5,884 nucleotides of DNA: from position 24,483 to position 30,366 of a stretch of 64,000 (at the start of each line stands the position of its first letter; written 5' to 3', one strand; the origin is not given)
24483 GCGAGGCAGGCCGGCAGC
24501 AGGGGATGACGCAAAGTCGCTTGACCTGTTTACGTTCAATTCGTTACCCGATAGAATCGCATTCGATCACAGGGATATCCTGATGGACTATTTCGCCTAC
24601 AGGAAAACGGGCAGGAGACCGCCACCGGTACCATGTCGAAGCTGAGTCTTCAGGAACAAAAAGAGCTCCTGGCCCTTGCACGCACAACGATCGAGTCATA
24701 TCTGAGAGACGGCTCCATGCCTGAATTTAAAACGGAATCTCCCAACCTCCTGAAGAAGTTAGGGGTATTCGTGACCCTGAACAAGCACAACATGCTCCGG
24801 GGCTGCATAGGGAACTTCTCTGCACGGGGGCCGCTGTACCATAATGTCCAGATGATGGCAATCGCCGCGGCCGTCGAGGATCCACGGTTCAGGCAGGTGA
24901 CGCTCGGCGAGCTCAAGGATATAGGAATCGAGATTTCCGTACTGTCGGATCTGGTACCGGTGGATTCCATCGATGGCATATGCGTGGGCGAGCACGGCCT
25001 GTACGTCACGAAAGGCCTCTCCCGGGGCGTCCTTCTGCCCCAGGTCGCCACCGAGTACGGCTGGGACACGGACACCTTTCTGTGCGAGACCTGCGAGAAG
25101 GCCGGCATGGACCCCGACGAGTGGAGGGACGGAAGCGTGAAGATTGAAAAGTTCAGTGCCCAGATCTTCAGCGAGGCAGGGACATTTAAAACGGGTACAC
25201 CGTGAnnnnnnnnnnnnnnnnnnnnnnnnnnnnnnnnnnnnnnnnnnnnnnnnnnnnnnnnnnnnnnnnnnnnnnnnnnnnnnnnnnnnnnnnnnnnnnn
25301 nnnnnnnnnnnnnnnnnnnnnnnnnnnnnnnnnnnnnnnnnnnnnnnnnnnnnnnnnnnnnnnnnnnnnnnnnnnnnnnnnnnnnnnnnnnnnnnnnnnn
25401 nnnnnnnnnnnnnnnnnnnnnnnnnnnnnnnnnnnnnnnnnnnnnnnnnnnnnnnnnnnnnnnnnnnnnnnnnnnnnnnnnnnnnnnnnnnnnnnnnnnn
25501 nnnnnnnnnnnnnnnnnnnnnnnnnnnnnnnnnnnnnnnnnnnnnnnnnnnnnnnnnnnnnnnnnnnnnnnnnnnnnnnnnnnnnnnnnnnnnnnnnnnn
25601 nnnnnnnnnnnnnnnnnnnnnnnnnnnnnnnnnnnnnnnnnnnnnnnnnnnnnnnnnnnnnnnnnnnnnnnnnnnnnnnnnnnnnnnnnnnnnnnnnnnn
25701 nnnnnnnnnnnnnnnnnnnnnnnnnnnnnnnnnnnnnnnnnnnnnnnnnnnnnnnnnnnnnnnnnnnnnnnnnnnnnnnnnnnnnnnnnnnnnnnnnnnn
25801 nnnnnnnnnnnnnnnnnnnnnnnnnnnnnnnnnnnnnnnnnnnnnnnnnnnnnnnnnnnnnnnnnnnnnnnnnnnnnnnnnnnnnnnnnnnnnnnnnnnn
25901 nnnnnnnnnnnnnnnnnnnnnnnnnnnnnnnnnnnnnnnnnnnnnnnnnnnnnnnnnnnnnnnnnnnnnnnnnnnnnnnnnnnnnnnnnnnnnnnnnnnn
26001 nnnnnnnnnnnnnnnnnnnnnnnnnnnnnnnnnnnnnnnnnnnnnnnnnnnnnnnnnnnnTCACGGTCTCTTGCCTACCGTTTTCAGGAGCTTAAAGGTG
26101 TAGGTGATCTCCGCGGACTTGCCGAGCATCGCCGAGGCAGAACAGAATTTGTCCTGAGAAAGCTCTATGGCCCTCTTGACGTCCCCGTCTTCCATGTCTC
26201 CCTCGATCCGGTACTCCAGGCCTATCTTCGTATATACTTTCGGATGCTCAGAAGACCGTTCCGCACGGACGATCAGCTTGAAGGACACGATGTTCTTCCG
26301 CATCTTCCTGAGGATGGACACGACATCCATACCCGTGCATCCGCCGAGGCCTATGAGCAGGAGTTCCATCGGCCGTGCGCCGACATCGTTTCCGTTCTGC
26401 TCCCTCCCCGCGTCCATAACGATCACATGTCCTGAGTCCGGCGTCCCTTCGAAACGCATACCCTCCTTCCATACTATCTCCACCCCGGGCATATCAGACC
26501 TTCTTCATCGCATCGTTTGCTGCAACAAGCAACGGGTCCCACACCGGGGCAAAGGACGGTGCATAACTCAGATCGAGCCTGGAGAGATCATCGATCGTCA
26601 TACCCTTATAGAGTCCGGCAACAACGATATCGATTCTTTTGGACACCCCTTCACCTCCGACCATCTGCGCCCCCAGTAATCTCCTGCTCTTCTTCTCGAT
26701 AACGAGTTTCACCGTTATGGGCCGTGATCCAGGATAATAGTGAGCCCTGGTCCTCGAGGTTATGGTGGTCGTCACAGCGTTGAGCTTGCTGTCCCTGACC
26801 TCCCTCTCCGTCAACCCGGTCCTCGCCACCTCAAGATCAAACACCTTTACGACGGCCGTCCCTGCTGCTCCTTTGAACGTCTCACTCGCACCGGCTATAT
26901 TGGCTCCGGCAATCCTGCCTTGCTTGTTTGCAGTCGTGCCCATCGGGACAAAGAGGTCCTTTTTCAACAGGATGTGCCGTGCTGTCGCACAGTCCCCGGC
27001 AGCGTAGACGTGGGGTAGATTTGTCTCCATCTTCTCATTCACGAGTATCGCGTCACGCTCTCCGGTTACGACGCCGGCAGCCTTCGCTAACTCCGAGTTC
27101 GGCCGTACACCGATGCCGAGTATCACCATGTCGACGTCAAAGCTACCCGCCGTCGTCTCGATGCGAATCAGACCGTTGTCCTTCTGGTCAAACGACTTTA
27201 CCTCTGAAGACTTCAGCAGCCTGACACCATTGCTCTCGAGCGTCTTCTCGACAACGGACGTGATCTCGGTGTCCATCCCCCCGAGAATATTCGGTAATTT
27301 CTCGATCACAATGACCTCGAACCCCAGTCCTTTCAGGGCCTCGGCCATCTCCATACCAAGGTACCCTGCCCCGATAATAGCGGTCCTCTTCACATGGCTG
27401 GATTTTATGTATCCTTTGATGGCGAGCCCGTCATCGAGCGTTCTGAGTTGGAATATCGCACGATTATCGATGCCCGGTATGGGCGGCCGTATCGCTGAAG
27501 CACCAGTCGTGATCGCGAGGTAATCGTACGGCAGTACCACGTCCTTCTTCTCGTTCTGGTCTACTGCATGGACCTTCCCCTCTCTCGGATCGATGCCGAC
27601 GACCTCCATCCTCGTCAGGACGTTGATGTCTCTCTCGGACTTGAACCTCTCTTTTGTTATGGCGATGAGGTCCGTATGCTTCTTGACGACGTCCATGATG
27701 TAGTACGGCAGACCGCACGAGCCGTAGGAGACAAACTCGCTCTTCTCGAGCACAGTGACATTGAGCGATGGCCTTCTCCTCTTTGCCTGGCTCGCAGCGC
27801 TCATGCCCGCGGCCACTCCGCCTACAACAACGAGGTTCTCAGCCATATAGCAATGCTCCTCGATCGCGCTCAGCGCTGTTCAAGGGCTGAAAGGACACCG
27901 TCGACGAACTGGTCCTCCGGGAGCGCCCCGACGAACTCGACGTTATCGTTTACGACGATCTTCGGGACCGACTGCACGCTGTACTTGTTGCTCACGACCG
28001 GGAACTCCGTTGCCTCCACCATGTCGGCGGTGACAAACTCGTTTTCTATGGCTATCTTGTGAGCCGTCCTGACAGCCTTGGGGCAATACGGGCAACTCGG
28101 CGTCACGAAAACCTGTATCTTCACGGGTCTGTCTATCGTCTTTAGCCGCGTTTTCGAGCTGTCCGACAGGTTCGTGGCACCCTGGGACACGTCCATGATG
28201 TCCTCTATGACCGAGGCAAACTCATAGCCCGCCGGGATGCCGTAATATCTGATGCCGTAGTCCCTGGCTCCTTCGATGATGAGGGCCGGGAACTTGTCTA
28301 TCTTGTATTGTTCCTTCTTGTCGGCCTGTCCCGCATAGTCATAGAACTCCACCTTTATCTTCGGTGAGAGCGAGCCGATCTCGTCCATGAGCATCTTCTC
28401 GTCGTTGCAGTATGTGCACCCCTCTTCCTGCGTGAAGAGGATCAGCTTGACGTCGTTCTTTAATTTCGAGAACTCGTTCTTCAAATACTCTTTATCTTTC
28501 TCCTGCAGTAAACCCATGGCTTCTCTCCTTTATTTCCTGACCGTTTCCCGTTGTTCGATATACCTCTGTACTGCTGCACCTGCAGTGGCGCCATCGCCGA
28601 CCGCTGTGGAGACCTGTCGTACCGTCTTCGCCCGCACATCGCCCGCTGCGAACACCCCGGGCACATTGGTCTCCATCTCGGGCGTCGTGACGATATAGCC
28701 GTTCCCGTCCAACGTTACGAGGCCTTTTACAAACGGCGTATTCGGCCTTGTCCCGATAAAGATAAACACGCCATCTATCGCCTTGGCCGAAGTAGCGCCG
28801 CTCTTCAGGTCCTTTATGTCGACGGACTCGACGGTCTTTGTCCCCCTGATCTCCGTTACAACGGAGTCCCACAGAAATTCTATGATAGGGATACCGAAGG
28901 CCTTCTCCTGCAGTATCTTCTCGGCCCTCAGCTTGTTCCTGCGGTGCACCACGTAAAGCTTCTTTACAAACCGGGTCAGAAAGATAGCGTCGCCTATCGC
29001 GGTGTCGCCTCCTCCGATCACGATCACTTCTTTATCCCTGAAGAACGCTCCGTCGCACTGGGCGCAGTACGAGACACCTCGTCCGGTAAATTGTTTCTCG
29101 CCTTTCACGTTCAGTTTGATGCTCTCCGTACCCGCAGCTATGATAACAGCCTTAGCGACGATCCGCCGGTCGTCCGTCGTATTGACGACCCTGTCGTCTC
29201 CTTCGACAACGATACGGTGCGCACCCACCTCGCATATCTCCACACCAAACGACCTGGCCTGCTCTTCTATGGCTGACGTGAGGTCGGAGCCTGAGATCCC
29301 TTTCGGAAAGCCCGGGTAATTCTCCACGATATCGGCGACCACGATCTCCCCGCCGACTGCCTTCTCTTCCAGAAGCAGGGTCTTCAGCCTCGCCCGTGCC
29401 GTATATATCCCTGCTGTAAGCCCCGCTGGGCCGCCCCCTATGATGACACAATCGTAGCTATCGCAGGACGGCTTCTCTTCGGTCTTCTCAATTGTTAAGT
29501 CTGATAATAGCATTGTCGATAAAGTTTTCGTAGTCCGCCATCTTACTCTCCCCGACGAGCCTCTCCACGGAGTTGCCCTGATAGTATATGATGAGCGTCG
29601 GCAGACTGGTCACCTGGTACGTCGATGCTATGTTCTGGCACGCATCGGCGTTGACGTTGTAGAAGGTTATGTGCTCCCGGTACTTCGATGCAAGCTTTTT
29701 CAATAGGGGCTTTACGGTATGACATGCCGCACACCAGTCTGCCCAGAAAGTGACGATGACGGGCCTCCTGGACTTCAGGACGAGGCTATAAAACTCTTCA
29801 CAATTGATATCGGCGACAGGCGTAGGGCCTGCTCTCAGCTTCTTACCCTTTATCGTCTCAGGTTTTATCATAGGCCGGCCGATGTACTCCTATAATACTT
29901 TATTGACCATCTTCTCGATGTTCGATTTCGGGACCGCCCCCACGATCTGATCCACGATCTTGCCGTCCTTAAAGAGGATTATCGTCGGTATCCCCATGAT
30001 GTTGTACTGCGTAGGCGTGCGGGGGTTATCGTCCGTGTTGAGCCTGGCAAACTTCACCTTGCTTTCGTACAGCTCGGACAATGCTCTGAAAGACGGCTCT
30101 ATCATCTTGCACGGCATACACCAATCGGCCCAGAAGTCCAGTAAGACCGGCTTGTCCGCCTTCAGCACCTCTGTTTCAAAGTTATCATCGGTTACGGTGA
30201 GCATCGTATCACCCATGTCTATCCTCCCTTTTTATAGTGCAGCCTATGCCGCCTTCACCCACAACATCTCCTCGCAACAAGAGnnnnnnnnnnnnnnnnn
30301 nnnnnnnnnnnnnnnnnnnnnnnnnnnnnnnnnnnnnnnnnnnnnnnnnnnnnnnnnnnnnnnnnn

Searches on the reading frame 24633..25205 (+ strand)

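Call 44: search_protein_families(library=pfam, proteins=[window:24633-25205:+])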
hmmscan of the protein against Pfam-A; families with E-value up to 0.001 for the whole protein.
window:24633-25205:+ (190 aa): 1 family
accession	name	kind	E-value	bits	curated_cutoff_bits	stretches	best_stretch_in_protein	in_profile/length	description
PF01871.22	AMMECR1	-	4.6e-56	189.4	25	1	14-179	2-168/168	AMMECR1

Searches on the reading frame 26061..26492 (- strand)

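Call 44: search_protein_families(library=pfam, proteins=[window:26061-26492:-])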
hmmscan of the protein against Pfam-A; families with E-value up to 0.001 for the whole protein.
window:26061-26492:- (143 aa): 1 family
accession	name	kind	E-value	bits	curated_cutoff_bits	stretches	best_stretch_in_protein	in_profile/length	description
PF02566.24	OsmC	-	1.1e-14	55.1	27.5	1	35-131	2-99/100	OsmC-like protein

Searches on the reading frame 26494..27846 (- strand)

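Call 44: search_protein_families(library=pfam, proteins=[window:26494-27846:-])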
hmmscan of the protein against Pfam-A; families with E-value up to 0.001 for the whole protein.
window:26494-27846:- (450 aa): 10 families
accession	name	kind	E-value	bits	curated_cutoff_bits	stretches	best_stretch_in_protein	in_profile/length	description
PF07992.20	Pyr_redox_2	-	2.2e-63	214.9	26.1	1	4-290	2-278/291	Pyridine nucleotide-disulphide oxidoreductase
PF00070.33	Pyr_redox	-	1.1e-20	74.4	22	1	154-230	1-78/82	Pyridine nucleotide-disulphide oxidoreductase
PF02852.28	Pyr_redox_dim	-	1.2e-19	71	25.3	1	331-434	2-104/110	Pyridine nucleotide-disulphide oxidoreductase, dimerisation domain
PF01266.30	DAO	-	9.3e-11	42.3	27.9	0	200-311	156-276/353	FAD dependent oxidoreductase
PF13738.12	Pyr_redox_3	-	1.3e-10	41.5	30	1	199-284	218-305/305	Pyridine nucleotide-disulphide oxidoreductase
PF13450.12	NAD_binding_8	-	3.8e-09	37.1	21.9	0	157-194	1-38/68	NAD(P)-binding Rossmann-like domain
PF03486.20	HI0933_like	-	4e-09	36.7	50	0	4-37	2-33/244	HI0933-like protein Rossmann domain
PF01946.23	Thi4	-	6.8e-05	22.7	26.2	0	3-42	18-54/235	Thi4 family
PF00890.30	FAD_binding_2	-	0.00012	21.9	20.4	0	5-38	2-33/414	FAD binding domain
PF05834.18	Lycopene_cycl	-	0.00022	20.9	23.4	0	5-39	2-36/380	Lycopene cyclase protein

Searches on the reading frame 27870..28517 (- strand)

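Call 44: search_protein_families(library=pfam, proteins=[window:27870-28517:-])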
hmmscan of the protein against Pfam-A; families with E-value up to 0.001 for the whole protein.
window:27870-28517:- (215 aa): 6 families
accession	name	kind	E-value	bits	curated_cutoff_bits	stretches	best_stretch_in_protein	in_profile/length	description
PF13192.12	Thioredoxin_3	-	3.9e-23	81.7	24.8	1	132-209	1-75/76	Thioredoxin domain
PF00462.30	Glutaredoxin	-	6e-09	36.4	22.9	1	135-192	2-58/60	Glutaredoxin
PF13098.12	Thioredoxin_2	-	8.7e-08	32.9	27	1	134-205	9-101/104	Thioredoxin-like domain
PF23357.1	DUF7088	-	5.6e-07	30.1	27.8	0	117-144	7-34/105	Domain of unknown function (DUF7088)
PF00085.26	Thioredoxin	-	1.6e-06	28.5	23.5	0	137-205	25-98/103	Thioredoxin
PF14595.12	Thioredoxin_9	-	9.9e-06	25.9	25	0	114-192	25-106/129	Thioredoxin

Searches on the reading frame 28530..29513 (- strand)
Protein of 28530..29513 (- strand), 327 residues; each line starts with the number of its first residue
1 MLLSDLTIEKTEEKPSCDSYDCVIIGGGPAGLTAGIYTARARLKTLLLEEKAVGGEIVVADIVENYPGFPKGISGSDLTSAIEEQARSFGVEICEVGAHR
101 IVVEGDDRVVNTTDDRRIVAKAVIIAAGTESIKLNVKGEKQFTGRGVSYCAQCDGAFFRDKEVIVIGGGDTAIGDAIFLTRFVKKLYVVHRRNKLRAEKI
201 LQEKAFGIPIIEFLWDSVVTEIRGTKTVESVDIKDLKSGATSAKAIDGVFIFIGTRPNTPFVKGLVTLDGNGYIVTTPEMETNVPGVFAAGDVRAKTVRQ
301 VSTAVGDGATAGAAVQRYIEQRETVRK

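Call 44: search_protein_families(library=pfam, proteins=[window:28530-29513:-])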
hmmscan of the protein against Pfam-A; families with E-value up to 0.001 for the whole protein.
window:28530-29513:- (327 aa): 9 families
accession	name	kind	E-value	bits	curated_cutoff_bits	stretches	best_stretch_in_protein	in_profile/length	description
PF07992.20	Pyr_redox_2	-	1.1e-45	156.7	26.1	1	20-308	1-291/291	Pyridine nucleotide-disulphide oxidoreductase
PF13738.12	Pyr_redox_3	-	2.3e-22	80.1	30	2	101-291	107-305/305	Pyridine nucleotide-disulphide oxidoreductase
PF00070.33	Pyr_redox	-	2e-12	47.9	22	1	163-234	2-80/82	Pyridine nucleotide-disulphide oxidoreductase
PF03486.20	HI0933_like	-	1.8e-07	31.3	50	0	21-53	2-34/244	HI0933-like protein Rossmann domain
PF00890.30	FAD_binding_2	-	2.7e-07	30.6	20.4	1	21-60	1-41/414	FAD binding domain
PF12831.13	FAD_oxidored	-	5.2e-06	26.5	27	1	21-57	1-38/416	FAD dependent oxidoreductase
PF01946.23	Thi4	-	1e-05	25.3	26.2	1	20-55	18-55/235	Thi4 family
PF01134.28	GIDA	-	1.7e-05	24.5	22.1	0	21-51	1-31/391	Glucose inhibited division protein A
PF01266.30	DAO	-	2.8e-05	24.2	27.9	0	21-54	1-35/353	FAD dependent oxidoreductase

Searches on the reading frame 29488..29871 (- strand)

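Call 44: search_protein_families(library=pfam, proteins=[window:29488-29871:-])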
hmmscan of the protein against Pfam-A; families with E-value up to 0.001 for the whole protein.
window:29488-29871:- (127 aa): 7 families
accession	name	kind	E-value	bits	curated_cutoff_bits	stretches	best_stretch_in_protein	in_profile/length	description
PF00085.26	Thioredoxin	-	7.7e-26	90.5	23.5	1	20-119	3-102/103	Thioredoxin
PF13098.12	Thioredoxin_2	-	2.5e-08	34.7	27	1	33-114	3-100/104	Thioredoxin-like domain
PF13905.12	Thioredoxin_8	-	3.6e-08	34.1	27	1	36-66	2-34/94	Thioredoxin-like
PF02966.22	DIM1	-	0.0004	20.6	27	1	33-101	18-86/133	Mitosis protein DIM1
PF00578.27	AhpC-TSA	-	0.00045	20.6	26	1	35-96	25-88/124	AhpC/TSA family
PF13848.12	Thioredoxin_6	-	0.00063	20.1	27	1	54-122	9-75/184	Thioredoxin-like domain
PF04756.19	OST3_OST6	-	0.00095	19.1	27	1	46-98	45-104/294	OST3 / OST6 family, transporter family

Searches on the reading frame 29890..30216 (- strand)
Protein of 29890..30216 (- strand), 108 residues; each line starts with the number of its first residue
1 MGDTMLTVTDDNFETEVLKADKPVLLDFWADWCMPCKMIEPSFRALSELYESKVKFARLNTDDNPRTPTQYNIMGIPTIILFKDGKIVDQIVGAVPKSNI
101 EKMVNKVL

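Call 44: search_protein_families(library=pfam, proteins=[window:29890-30216:-])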
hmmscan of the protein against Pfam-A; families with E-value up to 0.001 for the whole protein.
window:29890-30216:- (108 aa): 7 families
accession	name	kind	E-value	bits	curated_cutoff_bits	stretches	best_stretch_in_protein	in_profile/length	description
PF00085.26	Thioredoxin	-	1.5e-32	112.1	23.5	1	5-105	2-102/103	Thioredoxin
PF13098.12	Thioredoxin_2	-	3.3e-11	43.9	27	1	19-103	3-103/104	Thioredoxin-like domain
PF13905.12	Thioredoxin_8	-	1.2e-07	32.4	27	1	22-64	2-46/94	Thioredoxin-like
PF08534.16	Redoxin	-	1.1e-05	25.6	26.6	0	19-69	25-76/148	Redoxin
PF13899.12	Thioredoxin_7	-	2.4e-05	24.8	27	1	19-82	15-81/83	Thioredoxin-like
PF00578.27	AhpC-TSA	-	9.4e-05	22.8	26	1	14-65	19-71/124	AhpC/TSA family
PF04756.19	OST3_OST6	-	0.00062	19.7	27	1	33-84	46-104/294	OST3 / OST6 family, transporter family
